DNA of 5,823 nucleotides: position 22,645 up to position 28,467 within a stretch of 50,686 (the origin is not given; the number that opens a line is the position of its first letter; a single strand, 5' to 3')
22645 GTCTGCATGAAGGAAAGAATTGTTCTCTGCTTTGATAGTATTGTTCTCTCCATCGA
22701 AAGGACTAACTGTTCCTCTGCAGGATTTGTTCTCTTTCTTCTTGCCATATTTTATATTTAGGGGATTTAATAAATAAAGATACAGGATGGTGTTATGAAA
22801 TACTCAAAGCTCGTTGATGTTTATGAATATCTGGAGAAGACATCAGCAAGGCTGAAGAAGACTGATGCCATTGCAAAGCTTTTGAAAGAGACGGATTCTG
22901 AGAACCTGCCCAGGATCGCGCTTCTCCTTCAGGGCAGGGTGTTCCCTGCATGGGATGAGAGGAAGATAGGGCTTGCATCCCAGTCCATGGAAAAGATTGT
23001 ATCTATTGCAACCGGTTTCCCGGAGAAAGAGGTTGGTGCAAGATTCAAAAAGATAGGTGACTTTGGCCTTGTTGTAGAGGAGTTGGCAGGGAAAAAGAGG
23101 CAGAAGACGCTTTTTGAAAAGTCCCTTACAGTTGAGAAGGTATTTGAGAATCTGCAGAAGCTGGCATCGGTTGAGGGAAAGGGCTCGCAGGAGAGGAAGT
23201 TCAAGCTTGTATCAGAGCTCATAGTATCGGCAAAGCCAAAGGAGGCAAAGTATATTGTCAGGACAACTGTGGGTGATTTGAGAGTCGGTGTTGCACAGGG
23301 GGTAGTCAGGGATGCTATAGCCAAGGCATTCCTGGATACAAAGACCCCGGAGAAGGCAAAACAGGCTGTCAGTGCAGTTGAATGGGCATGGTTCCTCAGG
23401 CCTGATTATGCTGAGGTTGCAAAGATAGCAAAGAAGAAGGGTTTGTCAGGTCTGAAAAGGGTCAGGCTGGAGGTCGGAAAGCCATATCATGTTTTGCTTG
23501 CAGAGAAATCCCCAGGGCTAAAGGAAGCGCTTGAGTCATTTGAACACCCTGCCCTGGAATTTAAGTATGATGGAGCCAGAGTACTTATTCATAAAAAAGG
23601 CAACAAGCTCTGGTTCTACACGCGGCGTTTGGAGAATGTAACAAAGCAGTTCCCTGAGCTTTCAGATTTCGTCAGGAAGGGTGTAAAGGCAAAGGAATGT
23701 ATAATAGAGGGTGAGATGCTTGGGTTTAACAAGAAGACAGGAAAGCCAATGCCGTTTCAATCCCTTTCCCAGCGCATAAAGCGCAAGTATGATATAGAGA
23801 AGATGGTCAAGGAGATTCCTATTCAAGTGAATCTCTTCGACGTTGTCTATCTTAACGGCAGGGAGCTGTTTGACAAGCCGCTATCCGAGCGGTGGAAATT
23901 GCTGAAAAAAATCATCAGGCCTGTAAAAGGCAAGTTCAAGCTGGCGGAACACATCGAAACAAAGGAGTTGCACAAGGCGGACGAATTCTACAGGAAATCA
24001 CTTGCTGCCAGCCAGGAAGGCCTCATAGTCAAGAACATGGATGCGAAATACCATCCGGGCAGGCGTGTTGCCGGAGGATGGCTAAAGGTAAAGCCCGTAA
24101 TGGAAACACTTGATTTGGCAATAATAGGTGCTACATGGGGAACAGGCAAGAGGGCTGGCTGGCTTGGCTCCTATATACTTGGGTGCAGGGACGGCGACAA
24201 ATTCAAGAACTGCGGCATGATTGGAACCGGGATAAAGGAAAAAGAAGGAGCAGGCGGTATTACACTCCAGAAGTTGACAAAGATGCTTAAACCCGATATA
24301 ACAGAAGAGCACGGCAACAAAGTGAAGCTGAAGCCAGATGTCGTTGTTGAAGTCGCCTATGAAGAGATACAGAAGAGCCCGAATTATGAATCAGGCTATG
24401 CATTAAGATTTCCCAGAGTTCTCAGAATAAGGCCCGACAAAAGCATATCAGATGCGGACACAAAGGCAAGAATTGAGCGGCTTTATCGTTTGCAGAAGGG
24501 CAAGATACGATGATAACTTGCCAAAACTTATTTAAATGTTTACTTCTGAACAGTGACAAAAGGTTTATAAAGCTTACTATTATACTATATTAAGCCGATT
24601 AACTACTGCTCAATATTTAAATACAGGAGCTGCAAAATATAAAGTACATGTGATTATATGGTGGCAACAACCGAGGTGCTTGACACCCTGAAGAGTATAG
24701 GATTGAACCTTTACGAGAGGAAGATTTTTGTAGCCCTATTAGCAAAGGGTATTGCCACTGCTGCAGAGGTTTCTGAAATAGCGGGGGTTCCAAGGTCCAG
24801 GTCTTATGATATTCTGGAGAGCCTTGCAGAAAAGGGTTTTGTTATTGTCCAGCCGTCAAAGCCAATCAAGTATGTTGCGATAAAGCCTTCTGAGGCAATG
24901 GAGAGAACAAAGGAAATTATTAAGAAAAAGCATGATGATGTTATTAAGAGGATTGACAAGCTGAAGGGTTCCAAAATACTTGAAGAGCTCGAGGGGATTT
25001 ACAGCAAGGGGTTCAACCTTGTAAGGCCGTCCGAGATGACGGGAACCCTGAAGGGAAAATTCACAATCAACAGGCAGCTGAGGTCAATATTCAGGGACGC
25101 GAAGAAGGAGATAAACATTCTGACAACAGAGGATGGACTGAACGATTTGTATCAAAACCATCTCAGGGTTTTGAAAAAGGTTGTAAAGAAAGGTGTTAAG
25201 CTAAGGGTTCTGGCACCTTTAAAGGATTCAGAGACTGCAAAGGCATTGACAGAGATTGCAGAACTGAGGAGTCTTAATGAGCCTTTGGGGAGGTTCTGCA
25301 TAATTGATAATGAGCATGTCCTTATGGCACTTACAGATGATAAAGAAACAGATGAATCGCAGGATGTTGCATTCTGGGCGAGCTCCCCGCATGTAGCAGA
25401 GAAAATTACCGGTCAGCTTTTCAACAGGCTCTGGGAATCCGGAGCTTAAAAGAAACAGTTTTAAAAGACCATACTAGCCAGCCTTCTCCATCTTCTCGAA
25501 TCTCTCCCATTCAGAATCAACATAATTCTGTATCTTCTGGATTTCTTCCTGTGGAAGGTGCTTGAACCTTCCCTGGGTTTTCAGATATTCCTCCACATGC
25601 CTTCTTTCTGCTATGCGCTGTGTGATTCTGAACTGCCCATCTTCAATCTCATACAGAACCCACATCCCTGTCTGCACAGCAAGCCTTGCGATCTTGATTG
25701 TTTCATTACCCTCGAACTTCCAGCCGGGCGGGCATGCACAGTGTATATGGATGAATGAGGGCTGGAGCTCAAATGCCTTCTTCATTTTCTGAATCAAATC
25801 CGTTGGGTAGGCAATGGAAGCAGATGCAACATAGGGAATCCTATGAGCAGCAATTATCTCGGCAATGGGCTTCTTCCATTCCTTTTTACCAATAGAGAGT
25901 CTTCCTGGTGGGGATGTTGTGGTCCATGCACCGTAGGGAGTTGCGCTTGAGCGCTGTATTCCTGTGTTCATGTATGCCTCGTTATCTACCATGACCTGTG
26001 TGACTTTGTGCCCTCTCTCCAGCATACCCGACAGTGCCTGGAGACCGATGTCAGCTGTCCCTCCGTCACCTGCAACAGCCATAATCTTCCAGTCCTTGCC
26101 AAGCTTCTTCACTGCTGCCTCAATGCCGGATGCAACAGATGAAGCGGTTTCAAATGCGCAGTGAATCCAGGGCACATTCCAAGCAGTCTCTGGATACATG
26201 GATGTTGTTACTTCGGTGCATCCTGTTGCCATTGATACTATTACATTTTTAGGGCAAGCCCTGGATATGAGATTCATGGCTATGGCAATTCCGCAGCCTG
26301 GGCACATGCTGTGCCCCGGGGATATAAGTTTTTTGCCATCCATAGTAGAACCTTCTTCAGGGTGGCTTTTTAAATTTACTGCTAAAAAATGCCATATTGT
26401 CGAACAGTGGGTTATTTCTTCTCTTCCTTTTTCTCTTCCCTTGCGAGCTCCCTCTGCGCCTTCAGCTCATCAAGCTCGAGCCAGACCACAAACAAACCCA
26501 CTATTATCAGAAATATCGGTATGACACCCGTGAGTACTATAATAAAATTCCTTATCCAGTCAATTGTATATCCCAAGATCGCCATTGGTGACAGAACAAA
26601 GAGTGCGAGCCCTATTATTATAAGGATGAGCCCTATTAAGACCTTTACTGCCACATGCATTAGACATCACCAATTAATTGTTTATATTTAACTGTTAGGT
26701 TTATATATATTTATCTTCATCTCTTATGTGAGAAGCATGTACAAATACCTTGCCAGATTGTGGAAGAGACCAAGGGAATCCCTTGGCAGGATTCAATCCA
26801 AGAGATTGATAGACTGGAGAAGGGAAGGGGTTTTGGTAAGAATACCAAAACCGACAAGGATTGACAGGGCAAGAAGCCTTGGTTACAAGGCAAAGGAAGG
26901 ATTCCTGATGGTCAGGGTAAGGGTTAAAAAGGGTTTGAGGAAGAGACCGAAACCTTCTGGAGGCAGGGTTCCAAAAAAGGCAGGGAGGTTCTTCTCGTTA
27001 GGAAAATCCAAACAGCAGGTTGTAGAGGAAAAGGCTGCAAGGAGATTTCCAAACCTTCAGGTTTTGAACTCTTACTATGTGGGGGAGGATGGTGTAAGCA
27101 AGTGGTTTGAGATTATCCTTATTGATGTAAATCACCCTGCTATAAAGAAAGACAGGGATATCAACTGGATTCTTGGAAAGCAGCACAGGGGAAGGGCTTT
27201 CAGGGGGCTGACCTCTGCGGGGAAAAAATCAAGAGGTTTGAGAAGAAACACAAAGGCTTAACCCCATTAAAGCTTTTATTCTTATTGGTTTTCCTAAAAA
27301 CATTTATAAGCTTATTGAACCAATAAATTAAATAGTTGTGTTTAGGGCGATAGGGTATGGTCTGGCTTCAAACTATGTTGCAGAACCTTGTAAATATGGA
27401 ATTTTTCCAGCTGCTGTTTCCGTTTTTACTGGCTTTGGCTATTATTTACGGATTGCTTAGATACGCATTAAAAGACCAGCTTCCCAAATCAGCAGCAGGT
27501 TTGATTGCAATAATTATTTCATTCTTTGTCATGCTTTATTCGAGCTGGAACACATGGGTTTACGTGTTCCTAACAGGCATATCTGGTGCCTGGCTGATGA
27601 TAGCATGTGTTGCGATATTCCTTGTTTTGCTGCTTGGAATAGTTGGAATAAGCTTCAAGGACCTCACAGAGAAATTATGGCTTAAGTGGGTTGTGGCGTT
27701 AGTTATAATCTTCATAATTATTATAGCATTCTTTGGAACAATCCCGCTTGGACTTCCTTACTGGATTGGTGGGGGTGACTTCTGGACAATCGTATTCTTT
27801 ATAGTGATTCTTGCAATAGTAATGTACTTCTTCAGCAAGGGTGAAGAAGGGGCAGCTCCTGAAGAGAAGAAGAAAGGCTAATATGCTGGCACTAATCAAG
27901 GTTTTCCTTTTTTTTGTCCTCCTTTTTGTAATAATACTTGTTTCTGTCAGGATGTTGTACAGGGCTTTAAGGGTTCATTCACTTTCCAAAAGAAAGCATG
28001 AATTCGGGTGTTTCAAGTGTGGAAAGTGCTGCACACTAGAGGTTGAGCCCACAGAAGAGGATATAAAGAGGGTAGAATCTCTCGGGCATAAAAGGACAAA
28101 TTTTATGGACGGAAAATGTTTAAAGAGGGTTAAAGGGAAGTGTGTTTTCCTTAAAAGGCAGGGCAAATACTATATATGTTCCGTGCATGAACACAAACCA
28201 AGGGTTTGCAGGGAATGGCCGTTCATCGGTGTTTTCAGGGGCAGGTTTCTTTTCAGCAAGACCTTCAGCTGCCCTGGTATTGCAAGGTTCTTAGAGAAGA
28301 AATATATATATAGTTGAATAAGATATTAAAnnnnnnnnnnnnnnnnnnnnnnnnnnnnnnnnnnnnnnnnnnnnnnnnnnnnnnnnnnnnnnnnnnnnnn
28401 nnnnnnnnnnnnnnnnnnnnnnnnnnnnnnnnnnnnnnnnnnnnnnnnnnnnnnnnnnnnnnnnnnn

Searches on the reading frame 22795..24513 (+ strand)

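Call 15: search_protein_families(library=pfam, proteins=[window:22795-24513:+])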
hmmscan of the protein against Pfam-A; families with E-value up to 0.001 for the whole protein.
window:22795-24513:+ (572 aa): 4 families
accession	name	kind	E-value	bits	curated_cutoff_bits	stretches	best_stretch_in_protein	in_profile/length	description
PF01068.26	DNA_ligase_A_M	-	4.8e-57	193.4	26.2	1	235-433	3-204/204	ATP dependent DNA ligase domain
PF04675.19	DNA_ligase_A_N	-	1.7e-42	146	24.6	1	3-176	2-174/174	DNA ligase N terminus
PF04679.21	DNA_ligase_A_C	-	1e-15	58.3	27.5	1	453-549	1-94/94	ATP dependent DNA ligase C terminal region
PF01331.24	mRNA_cap_enzyme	-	4.2e-06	27.2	29.6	1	346-423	93-186/194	mRNA capping enzyme, catalytic domain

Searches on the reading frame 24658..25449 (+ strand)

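Call 30: search_protein_families(library=pfam, proteins=[window:24658-25449:+])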
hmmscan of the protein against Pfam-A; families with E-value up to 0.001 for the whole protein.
window:24658-25449:+ (263 aa): 2 families
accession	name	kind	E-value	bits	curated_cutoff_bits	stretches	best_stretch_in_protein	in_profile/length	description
PF01978.25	TrmB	-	3.3e-21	75.3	25.6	1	11-77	1-67/68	Sugar-specific transcriptional regulator TrmB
PF11495.14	Regulator_TrmB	-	7.7e-06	25.8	22.2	1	131-262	5-132/233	Archaeal transcriptional regulator TrmB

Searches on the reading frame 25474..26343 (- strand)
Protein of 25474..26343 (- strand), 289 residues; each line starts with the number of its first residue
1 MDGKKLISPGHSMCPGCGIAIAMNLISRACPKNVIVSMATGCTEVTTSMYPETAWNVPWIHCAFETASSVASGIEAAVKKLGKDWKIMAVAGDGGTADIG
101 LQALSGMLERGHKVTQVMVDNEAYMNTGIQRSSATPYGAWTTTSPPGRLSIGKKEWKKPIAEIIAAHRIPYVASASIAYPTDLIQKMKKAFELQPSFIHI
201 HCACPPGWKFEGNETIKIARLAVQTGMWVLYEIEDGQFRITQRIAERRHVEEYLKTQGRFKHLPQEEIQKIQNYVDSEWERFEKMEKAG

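Call 30: search_protein_families(library=pfam, proteins=[window:25474-26343:-])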
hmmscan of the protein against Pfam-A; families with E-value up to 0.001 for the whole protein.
window:25474-26343:- (289 aa): 1 family
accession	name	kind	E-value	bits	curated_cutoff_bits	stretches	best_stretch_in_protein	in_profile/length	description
PF02775.26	TPP_enzyme_C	-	2.1e-19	70.3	21.9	1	40-200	2-151/151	Thiamine pyrophosphate enzyme, C-terminal TPP binding domain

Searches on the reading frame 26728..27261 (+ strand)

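Call 30: search_protein_families(library=pfam, proteins=[window:26728-27261:+])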
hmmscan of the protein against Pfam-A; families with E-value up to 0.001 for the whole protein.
window:26728-27261:+ (177 aa): 1 family
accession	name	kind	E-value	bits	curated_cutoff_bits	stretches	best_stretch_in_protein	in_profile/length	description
PF00827.22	Ribosomal_L15e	-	2.2e-67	226.9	27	1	3-174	1-176/191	Ribosomal L15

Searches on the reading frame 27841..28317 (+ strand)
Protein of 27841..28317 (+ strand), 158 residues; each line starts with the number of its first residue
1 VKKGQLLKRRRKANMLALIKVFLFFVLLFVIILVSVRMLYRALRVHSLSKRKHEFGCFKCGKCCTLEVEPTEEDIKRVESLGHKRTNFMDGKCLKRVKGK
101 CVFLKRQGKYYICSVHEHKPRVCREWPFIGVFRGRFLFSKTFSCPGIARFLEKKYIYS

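Call 30: search_protein_families(library=pfam, proteins=[window:27841-28317:+])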
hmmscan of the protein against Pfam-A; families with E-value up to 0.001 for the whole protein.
window:27841-28317:+ (158 aa): 1 family
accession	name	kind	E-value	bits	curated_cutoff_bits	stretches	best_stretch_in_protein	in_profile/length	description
PF03692.20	CxxCxxCC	-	6e-12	46.5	23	1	57-129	2-72/85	Putative zinc- or iron-chelating domain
